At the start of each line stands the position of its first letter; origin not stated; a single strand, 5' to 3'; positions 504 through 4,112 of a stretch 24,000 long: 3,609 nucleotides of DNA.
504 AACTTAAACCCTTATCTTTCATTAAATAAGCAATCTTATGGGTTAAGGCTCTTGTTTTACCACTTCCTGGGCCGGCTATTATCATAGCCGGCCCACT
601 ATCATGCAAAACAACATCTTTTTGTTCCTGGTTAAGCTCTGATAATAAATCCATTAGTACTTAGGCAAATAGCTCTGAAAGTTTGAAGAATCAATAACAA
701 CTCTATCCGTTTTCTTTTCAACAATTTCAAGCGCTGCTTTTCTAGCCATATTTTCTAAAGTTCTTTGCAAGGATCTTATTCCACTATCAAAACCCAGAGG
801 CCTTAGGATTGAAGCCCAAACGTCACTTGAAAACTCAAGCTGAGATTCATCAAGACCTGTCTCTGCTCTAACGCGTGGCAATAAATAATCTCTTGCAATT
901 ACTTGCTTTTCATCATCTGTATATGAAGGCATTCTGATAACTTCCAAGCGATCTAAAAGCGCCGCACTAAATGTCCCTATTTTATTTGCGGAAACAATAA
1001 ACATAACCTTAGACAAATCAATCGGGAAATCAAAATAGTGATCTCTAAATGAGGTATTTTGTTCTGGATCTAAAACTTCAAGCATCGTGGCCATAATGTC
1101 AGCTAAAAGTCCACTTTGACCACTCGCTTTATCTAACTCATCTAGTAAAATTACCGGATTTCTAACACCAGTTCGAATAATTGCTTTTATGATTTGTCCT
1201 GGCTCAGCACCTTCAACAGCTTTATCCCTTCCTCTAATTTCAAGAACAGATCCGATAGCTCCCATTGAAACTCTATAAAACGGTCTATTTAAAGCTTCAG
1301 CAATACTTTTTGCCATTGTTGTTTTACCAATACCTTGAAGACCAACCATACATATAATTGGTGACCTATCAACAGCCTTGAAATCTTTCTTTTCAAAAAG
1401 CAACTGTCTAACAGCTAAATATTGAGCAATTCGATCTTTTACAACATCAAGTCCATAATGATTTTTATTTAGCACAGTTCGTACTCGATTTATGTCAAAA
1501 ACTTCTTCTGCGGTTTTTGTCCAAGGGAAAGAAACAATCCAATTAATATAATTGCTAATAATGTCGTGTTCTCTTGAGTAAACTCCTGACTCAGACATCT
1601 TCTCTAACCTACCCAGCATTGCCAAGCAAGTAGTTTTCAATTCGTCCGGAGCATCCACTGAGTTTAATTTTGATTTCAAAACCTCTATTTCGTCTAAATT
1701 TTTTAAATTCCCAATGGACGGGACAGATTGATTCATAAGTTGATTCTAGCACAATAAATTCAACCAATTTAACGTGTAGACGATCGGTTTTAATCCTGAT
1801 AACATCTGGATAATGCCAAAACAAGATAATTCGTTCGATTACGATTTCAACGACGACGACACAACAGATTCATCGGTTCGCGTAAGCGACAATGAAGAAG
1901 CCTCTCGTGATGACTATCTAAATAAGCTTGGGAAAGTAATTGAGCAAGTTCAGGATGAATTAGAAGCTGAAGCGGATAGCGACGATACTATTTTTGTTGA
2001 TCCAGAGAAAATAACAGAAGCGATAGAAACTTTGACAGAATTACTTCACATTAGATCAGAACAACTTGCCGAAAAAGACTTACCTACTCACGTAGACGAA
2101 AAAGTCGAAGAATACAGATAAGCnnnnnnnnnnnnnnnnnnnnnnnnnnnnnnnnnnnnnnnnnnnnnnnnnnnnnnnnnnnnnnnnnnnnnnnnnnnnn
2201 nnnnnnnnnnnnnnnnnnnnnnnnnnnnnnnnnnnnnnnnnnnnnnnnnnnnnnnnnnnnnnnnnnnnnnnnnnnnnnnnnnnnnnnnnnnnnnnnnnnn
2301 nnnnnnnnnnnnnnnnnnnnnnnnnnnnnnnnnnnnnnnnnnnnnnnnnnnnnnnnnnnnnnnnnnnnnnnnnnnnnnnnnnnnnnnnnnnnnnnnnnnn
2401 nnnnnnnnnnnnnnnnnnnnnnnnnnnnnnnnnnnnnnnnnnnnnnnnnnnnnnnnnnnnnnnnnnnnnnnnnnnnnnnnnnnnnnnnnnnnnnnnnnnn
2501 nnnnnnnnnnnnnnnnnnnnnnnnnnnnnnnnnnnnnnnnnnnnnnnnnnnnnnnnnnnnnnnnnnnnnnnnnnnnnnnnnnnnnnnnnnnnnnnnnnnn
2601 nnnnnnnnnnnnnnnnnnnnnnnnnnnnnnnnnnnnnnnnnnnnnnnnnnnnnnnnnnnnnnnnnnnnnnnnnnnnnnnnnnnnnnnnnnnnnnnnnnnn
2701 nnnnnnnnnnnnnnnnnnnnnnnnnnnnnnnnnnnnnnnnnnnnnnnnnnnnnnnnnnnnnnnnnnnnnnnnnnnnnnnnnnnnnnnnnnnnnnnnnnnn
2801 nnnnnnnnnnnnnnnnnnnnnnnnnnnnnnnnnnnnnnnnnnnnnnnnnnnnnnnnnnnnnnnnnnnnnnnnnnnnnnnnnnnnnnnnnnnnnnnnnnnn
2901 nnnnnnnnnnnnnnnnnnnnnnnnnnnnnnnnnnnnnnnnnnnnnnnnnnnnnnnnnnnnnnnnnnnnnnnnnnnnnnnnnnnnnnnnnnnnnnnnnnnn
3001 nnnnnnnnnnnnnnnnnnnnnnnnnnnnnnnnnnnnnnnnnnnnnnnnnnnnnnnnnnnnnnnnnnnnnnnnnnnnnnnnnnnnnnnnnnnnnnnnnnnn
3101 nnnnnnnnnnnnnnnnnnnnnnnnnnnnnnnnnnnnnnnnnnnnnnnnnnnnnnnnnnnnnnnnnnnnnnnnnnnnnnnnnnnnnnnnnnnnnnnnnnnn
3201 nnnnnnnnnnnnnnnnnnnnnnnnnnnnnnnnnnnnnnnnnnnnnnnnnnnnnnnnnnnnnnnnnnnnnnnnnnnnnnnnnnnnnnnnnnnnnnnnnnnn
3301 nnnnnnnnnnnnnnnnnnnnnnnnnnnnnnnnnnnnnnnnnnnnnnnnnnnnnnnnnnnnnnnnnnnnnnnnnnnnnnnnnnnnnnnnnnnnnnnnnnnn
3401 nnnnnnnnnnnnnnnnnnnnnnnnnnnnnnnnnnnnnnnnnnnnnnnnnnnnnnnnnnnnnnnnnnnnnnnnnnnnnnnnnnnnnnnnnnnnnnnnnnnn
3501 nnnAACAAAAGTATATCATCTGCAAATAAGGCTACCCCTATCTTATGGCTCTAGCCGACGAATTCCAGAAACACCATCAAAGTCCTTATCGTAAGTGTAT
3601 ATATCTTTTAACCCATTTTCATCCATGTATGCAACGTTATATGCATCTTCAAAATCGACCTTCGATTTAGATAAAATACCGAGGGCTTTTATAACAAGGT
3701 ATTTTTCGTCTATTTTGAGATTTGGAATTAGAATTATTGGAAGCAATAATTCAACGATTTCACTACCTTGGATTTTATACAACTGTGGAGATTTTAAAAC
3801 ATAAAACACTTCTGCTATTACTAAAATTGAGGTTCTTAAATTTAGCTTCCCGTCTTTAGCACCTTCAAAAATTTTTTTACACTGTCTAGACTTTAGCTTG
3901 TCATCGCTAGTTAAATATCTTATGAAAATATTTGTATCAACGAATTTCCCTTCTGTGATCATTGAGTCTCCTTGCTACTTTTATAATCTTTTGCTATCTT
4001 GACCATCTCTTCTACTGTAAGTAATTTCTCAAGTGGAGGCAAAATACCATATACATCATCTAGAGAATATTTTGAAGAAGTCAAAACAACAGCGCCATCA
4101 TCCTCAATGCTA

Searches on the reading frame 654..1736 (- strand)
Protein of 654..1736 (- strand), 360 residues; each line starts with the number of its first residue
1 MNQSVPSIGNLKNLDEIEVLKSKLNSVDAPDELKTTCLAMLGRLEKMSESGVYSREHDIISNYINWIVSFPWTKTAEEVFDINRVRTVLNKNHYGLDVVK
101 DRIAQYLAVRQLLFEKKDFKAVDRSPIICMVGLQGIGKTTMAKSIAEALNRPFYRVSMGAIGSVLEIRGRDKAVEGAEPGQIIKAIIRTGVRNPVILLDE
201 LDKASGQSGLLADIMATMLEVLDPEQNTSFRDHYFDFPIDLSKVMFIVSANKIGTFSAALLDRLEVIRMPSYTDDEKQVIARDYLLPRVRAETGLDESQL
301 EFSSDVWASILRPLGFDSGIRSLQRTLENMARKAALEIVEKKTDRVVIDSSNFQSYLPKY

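Call 59: find_encoding_contigs(protein=window:654-1736:-, flank=10000, max_places=2)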
Protein window:654-1736:- (360 aa): 24 contigs read that carry it; 2 places shown.
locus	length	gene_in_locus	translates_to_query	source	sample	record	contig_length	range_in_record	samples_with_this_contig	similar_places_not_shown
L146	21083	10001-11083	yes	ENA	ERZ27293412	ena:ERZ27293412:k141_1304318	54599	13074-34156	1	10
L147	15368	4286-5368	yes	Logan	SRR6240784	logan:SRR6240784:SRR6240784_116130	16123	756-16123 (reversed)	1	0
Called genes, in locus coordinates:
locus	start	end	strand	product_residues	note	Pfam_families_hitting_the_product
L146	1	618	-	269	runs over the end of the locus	PF00480:ROK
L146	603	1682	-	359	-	PF00162:PGK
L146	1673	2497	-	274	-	PF09863:DUF2090 (weak), PF01791:DeoC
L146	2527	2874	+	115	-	PF00708:Acylphosphatase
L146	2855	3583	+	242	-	PF01255:Prenyltransf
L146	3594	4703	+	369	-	PF00348:polyprenyl_synt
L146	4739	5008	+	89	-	PF04014:MazE_antitoxin, PF15937:PrlF_antitoxin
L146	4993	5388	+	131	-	PF01850:PIN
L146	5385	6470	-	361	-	PF02646:RmuC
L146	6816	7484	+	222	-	PF09335:VTT_dom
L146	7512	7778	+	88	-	PF04014:MazE_antitoxin, PF15937:PrlF_antitoxin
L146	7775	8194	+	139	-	PF01850:PIN, PF13470:PIN_3 (weak)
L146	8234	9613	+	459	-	PF00133:tRNA-synt_1, PF01406:tRNA-synt_1e, PF09334:tRNA-synt_1g, PF00133:tRNA-synt_1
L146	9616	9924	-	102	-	-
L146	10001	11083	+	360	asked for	PF07724:AAA_2, PF00004:AAA, PF07728:AAA_5 (weak), PF22667:Lon_lid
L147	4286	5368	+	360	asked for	PF07724:AAA_2, PF00004:AAA, PF07728:AAA_5 (weak), PF22667:Lon_lid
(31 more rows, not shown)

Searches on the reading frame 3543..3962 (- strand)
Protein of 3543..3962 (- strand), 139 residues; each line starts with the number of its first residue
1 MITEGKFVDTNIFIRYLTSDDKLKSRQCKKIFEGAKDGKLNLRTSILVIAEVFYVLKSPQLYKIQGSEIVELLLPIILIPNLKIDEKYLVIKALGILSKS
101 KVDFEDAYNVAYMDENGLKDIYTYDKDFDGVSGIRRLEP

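Call 9: search_protein_families(library=pfam, proteins=[window:3543-3962:-])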
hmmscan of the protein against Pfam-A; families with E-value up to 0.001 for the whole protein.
window:3543-3962:- (139 aa): 2 families
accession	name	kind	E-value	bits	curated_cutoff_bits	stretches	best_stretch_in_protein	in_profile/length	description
PF01850.27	PIN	-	1.1e-13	52.3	23.6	1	7-132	2-118/120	PIN domain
PF13470.12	PIN_3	-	3.6e-07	31.4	27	1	8-110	4-98/115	PIN domain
